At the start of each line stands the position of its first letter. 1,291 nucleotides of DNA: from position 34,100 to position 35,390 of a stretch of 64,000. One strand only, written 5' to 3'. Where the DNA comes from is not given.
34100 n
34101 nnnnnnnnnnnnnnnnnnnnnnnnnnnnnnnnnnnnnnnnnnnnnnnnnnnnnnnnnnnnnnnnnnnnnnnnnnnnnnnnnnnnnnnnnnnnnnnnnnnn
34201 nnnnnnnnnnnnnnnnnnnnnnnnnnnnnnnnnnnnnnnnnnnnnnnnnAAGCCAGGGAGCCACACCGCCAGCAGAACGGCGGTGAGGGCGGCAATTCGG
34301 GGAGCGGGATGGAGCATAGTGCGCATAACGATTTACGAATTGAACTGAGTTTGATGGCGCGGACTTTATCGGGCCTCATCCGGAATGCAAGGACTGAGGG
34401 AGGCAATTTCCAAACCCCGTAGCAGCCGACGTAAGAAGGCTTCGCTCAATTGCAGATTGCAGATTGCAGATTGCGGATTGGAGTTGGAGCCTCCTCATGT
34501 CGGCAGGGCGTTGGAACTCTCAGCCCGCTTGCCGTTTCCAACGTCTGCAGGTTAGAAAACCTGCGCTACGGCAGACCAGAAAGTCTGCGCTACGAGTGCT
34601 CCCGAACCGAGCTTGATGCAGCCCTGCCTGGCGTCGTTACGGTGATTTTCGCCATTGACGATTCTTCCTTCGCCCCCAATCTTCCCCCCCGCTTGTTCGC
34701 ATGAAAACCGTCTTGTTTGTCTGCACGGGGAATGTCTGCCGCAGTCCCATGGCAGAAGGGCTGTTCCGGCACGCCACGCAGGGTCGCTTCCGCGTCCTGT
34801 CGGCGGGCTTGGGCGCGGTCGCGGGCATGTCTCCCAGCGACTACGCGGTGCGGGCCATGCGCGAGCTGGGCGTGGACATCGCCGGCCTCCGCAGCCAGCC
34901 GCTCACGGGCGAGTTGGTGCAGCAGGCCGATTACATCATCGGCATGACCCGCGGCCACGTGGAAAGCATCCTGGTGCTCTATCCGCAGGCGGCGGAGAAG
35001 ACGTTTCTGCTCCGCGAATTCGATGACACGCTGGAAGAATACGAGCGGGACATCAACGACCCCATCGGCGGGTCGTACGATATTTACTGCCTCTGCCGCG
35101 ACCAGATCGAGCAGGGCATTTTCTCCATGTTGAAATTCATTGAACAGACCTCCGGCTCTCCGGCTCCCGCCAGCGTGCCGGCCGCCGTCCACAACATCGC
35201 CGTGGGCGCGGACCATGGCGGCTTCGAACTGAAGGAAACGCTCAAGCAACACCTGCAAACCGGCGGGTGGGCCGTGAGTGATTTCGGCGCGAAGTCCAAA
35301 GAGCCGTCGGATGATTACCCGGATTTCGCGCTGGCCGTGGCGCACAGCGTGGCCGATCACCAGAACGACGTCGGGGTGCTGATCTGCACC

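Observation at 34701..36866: LMW-PTP, RpiB and serine hydroxymethyltransferase encoded as one uninterrupted 721-codon ORF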

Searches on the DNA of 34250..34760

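Call 32: search_rna_families(source=window, start=34250, end=34760, threshold=evalue, max_evalue=1)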
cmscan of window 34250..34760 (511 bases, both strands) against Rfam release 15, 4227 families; matches with E-value up to 1: 1.
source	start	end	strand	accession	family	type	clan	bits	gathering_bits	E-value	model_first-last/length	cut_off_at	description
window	34488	34589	-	RF02855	Ysr251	Gene; antisense;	-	16.9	100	0.032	1-194/194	no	Yersinia sRNA 251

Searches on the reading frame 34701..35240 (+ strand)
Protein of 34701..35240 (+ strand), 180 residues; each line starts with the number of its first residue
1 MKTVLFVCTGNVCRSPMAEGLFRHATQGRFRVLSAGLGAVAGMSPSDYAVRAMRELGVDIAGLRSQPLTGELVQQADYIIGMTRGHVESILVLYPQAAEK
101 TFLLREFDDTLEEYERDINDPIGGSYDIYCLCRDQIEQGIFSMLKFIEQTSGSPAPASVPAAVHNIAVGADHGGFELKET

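Call 20: search_solved_structures(query=window:34701-35240:+, max_evalue=0.00001, show_alignments=2)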
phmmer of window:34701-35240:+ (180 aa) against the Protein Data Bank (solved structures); distinct sequences matched with E-value up to 0.00001: 56.
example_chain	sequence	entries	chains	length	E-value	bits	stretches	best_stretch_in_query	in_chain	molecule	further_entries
4pic_A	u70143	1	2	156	1.8e-24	89.8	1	4-142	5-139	Arginine phosphatase Ywle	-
1zgg_A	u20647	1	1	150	3.3e-22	82.4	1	4-146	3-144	Putative low molecular weight protein-tyrosine-phosphatase ywlE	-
4kk3_A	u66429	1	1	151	3.3e-22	82.4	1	4-146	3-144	Low molecular weight protein-tyrosine-phosphatase YwlE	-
4eti_A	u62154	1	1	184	5.6e-22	81.7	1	4-146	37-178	Low molecular weight protein-tyrosine-phosphatase ywlE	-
4egs_A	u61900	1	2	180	3.6e-21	79.1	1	3-137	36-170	Ribose 5-phosphate isomerase RpiB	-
4kk4_A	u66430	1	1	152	8.5e-21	77.9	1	4-146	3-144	Low molecular weight protein-tyrosine-phosphatase YwlE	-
4etn_A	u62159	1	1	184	1.4e-20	77.1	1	4-146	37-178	Low molecular weight protein-tyrosine-phosphatase ywlE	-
2wmy_A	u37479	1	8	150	2.8e-15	59.9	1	3-112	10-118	PUTATIVE ACID PHOSPHATASE WZB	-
2wja_A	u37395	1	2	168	4e-15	59.4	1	3-112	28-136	PUTATIVE ACID PHOSPHATASE WZB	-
2cwd_A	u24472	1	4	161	1.7e-14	57.3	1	4-157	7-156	low molecular weight phosphotyrosine protein phosphatase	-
7dhd_A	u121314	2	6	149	1.3e-13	54.4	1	3-129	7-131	Protein-tyrosine-phosphatase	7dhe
4d74_A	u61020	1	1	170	5.1e-13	52.5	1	3-121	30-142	PROTEIN-TYROSINE-PHOSPHATASE AMSI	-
2fek_A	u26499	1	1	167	1.7e-12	50.8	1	3-119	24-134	Low molecular weight protein-tyrosine-phosphatase wzb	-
4etm_A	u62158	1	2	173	2.1e-12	50.5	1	2-141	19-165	Low molecular weight protein-tyrosine-phosphatase yfkJ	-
7dhf_A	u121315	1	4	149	2.4e-12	50.3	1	3-129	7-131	Protein-tyrosine-phosphatase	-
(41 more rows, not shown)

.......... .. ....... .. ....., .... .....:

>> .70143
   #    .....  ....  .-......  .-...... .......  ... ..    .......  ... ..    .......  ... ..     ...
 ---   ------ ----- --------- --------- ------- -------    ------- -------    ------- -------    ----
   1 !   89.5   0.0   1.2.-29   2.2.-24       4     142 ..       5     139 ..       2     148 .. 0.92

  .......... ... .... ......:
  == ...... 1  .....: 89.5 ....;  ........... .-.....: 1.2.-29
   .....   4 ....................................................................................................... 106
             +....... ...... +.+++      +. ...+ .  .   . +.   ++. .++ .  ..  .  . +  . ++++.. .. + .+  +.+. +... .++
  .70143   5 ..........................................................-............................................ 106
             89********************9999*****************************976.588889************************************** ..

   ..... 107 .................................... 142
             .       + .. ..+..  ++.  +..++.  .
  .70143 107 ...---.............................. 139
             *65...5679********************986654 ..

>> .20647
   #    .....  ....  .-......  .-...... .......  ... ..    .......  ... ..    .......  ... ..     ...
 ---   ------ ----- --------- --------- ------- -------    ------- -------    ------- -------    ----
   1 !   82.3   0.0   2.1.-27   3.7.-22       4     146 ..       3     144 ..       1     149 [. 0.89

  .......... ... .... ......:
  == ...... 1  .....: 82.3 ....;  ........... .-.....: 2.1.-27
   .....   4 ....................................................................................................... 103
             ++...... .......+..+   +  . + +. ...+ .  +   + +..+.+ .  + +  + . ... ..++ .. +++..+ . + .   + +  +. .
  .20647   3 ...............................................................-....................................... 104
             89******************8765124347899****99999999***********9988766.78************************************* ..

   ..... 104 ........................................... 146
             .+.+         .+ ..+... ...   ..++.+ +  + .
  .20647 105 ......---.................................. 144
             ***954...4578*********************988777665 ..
